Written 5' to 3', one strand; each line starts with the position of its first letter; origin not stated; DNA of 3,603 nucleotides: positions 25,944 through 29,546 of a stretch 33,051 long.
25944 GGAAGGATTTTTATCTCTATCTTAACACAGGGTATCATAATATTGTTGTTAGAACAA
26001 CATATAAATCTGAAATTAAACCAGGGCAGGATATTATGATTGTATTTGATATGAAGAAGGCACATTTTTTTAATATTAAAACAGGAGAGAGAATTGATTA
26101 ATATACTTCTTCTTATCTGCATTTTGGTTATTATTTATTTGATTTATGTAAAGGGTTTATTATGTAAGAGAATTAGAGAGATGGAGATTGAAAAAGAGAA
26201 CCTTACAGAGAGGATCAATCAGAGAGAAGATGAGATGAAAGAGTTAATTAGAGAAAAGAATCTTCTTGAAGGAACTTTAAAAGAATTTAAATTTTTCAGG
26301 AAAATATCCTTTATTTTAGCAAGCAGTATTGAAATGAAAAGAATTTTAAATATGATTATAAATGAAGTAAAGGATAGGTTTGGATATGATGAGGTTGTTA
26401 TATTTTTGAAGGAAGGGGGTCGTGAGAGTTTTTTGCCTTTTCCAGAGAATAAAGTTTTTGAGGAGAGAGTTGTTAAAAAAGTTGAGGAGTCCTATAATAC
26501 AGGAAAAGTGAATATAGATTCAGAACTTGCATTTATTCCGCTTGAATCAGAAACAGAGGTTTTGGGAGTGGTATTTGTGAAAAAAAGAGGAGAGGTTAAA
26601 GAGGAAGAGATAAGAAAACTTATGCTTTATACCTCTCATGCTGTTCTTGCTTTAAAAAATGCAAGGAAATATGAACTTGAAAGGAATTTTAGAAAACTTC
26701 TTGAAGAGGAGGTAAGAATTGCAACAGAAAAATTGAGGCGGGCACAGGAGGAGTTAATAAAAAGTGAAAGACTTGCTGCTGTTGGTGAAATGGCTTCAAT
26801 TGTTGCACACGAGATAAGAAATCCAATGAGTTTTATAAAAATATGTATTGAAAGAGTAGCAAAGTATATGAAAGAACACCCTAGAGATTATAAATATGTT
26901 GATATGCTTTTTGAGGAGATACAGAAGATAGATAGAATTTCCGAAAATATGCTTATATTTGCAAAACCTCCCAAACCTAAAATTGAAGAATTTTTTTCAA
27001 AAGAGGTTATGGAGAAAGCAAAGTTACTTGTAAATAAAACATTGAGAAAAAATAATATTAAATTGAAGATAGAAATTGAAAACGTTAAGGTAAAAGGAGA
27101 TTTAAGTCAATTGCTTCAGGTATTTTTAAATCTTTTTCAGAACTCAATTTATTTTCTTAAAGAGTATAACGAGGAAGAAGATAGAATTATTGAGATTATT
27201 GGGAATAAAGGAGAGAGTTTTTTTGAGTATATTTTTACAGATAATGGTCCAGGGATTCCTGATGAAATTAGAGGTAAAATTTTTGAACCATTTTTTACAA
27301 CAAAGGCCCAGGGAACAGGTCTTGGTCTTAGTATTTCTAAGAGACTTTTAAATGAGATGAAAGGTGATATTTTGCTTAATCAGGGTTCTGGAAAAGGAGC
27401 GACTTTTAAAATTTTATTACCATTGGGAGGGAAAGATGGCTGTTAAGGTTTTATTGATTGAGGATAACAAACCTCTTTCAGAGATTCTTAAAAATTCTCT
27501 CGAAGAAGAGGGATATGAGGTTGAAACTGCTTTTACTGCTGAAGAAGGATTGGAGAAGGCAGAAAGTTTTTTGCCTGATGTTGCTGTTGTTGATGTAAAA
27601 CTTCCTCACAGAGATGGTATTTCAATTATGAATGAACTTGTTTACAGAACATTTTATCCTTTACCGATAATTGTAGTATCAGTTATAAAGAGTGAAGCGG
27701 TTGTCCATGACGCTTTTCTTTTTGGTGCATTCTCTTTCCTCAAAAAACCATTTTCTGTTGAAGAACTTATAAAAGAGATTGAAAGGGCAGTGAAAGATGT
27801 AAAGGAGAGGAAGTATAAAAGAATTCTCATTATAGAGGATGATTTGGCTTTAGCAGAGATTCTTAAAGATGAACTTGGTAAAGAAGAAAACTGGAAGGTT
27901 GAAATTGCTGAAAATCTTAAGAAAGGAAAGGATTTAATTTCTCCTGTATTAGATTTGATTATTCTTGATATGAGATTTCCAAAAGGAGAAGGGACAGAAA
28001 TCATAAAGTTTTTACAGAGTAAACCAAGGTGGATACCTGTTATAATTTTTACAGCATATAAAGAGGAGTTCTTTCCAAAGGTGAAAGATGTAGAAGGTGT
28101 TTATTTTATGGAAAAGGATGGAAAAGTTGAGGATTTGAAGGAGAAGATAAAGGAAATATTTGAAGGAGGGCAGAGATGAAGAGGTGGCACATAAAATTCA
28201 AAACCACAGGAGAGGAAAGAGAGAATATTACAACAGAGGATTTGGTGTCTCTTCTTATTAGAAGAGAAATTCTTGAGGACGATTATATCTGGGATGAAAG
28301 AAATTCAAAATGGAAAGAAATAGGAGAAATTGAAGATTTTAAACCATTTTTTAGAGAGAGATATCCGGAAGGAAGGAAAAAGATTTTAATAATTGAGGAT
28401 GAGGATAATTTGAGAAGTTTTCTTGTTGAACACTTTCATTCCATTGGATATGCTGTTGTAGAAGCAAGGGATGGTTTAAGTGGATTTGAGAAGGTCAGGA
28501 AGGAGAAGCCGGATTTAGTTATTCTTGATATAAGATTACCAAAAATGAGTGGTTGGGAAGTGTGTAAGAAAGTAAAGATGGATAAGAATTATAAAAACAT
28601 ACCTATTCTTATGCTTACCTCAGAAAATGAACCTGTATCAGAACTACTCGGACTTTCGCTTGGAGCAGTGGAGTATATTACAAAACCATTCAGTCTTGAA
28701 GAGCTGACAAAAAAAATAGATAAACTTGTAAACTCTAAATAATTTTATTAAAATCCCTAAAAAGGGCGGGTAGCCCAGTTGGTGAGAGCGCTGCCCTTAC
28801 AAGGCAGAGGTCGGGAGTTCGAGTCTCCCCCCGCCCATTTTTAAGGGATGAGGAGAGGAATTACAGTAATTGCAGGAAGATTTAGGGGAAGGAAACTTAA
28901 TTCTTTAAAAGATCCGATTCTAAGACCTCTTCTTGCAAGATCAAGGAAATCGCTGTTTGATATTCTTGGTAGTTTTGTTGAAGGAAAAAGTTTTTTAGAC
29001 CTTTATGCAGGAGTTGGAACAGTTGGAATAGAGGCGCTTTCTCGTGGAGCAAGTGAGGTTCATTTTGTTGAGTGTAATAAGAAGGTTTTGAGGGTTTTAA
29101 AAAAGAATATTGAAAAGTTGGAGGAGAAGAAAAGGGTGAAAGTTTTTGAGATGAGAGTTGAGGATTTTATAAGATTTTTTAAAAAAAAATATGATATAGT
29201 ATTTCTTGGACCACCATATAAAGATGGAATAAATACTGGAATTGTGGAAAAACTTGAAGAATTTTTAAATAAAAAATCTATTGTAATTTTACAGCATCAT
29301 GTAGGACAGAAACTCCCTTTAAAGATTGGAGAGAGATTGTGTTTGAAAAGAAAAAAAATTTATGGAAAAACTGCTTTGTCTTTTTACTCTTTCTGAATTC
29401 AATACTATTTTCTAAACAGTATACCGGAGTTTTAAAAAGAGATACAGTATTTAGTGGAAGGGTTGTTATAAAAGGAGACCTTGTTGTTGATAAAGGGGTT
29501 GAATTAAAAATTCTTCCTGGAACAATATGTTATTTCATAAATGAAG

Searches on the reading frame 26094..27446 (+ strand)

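Call 7: search_protein_families(library=pfam, proteins=[window:26094-27446:+], max_evalue=0.001)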
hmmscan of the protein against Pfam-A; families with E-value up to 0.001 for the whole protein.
window:26094-27446:+ (450 aa): 2 families
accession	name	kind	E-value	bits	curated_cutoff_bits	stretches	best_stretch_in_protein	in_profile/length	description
PF02518.31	HATPase_c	-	5.3e-20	72.4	26.4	1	335-444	1-109/111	Histidine kinase-, DNA gyrase B-, and HSP90-like ATPase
PF00512.31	HisKA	-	7.9e-08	32.7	26.9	1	231-291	3-62/66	His Kinase A (phospho-acceptor) domain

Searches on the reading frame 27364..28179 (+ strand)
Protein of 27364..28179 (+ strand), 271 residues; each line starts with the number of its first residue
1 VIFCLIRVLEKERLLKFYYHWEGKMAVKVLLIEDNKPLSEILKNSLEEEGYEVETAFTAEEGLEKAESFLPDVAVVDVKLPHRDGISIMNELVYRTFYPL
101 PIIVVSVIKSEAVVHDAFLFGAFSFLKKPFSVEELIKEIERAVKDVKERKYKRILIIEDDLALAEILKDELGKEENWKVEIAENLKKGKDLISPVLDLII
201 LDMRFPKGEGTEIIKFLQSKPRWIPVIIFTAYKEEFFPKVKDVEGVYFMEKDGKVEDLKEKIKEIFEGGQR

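Call 7: search_protein_families(library=pfam, proteins=[window:27364-28179:+], max_evalue=0.001)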
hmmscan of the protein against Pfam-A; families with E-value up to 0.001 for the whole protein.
window:27364-28179:+ (271 aa): 1 family
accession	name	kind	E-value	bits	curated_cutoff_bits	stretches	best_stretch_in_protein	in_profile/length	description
PF00072.30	Response_reg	-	2.3e-40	137.7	30.2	2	29-139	1-110/111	Response regulator receiver domain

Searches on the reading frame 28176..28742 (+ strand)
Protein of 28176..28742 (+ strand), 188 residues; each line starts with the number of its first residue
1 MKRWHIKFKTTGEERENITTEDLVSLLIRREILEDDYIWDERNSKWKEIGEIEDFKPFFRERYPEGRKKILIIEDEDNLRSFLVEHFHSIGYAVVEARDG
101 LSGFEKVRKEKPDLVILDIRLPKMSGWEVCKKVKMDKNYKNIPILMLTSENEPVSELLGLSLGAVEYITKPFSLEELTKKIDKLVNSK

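Call 7: search_protein_families(library=pfam, proteins=[window:28176-28742:+], max_evalue=0.001)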
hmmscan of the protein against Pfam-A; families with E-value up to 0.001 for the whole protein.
window:28176-28742:+ (188 aa): 2 families
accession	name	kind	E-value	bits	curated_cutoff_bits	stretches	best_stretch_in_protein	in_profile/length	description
PF00072.30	Response_reg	-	1.9e-26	92.9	30.2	1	70-181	1-110/111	Response regulator receiver domain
PF14237.11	GYF_2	-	7.9e-05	22.8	25.8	0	18-55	13-50/50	GYF domain 2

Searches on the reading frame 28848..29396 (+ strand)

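Call 71: search_protein_families(library=pfam, proteins=[window:28848-29396:+], max_evalue=1)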
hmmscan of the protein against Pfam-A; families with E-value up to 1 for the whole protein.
window:28848-29396:+ (182 aa): 15 families
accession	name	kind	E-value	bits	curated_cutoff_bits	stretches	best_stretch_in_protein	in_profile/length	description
PF03602.21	Cons_hypoth95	-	1e-43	149.6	24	1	6-180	2-181/182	Conserved hypothetical protein 95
PF05175.20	MTS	-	4.3e-08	33.4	23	1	46-131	32-115/170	Methyltransferase small domain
PF13847.12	Methyltransf_31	-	1.4e-06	28.5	27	1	45-157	3-119/145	Methyltransferase domain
PF05891.18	Methyltransf_PK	-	2e-05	24.6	27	1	45-119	55-127/218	AdoMet dependent proline di-methyltransferase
PF02475.24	TRM5-TYW2_MTfase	-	4.7e-05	23.8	28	1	45-125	36-115/164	TRM5/TYW2 methyltransferase domain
PF13649.12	Methyltransf_25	-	0.0001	23.4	27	1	50-120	2-70/97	Methyltransferase domain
PF09445.16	Methyltransf_15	-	0.00037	20.5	22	1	48-124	3-81/165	RNA cap guanine-N2 methyltransferase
PF10294.15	Methyltransf_16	-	0.0085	16.3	21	1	45-148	46-155/174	Lysine methyltransferase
PF01564.23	Spermine_synth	-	0.0094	16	22.9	1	69-120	43-97/186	Spermine/spermidine synthase domain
PF06325.19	PrmA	-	0.017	15.1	22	1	45-119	161-231/296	Ribosomal protein L11 methyltransferase (PrmA)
PF01170.24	UPF0020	-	0.053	13.7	22.3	1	57-128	40-135/197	RMKL-like, methyltransferase domain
PF19008.5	DUF5737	-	0.077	13.7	27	1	62-114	10-60/99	Family of unknown function (DUF5737)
PF02086.21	MethyltransfD12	-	0.091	12.9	22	1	83-126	143-187/253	D12 class N6 adenine-specific DNA methyltransferase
PF02558.23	ApbA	-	0.14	12.2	22.2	1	55-149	8-100/150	Ketopantoate reductase PanE/ApbA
PF08242.18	Methyltransf_12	-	0.16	13.1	30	1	50-119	1-70/98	Methyltransferase domain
